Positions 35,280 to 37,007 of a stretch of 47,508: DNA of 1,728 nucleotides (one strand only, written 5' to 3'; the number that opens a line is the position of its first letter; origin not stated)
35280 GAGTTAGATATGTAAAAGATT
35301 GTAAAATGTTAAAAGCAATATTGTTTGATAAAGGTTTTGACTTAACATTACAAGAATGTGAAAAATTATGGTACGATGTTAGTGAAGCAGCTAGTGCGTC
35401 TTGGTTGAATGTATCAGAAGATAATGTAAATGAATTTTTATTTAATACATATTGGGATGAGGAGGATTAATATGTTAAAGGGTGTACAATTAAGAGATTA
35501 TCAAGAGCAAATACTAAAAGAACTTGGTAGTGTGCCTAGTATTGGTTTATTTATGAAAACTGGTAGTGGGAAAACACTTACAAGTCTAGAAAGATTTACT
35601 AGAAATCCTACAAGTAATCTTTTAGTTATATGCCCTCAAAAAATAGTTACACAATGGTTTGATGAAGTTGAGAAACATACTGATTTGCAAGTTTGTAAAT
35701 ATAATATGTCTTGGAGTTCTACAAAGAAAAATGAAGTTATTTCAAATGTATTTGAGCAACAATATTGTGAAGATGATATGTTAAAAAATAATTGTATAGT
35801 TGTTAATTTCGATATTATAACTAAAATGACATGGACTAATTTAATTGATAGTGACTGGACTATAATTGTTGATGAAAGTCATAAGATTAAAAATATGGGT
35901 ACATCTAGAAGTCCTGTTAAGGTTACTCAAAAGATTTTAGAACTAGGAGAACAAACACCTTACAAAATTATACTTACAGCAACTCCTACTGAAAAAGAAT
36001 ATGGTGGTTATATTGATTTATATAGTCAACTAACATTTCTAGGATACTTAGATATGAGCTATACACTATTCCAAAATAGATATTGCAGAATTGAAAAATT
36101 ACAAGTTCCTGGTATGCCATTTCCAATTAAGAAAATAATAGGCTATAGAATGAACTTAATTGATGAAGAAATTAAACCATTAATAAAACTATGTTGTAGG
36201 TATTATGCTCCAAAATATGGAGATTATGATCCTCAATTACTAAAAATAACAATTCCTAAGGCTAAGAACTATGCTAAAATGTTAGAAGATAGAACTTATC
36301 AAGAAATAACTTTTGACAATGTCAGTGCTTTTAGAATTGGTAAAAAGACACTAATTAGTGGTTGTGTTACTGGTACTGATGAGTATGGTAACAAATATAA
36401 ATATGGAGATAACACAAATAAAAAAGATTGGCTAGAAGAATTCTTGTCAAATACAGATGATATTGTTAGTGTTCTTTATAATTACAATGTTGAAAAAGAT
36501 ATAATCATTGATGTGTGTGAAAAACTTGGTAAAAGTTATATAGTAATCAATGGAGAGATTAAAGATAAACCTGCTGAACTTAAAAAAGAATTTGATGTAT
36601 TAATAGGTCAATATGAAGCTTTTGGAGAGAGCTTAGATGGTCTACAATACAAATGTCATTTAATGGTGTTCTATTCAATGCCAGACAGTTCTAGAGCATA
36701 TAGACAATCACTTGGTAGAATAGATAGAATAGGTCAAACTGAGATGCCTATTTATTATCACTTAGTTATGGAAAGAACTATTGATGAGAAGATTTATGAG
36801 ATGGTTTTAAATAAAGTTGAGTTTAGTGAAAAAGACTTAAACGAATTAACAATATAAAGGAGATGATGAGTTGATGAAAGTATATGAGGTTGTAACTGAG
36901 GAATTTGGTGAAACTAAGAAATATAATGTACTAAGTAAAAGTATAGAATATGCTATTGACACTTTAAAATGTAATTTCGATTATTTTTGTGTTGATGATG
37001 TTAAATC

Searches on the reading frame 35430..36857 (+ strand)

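Call 14: search_protein_families(library=phrogs, proteins=[window:35430-36857:+], max_evalue=0.01)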
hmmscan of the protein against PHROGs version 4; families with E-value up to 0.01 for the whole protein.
window:35430-36857:+ (475 aa): 4 families
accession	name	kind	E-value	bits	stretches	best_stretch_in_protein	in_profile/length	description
phrog_62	-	DNA, RNA and nucleotide metabolism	9.6e-67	226.5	1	14-468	690-1131/1881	DNA helicase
phrog_16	-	DNA, RNA and nucleotide metabolism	6.2e-16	58.8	1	13-440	265-590/986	DNA helicase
phrog_23807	-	unknown function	1.4e-08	34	1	17-188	126-309/1053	-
phrog_11354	-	unknown function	7e-07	30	1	399-464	35-99/116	-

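Call 15: search_protein_families(library=pfam, proteins=[window:35430-36857:+], max_evalue=0.01)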
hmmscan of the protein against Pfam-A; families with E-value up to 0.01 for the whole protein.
window:35430-36857:+ (475 aa): 3 families
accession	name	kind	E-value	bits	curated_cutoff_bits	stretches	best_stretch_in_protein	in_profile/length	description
PF00176.29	SNF2-rel_dom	-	5.2e-14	52.5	24.9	1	44-206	26-180/290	SNF2-related domain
PF04851.21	ResIII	-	4.7e-13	49.8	22.5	1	19-187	2-163/164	Type III restriction enzyme, res subunit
PF00270.35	DEAD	-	8.1e-09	35.9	26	1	23-188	2-162/167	DEAD/DEAH box helicase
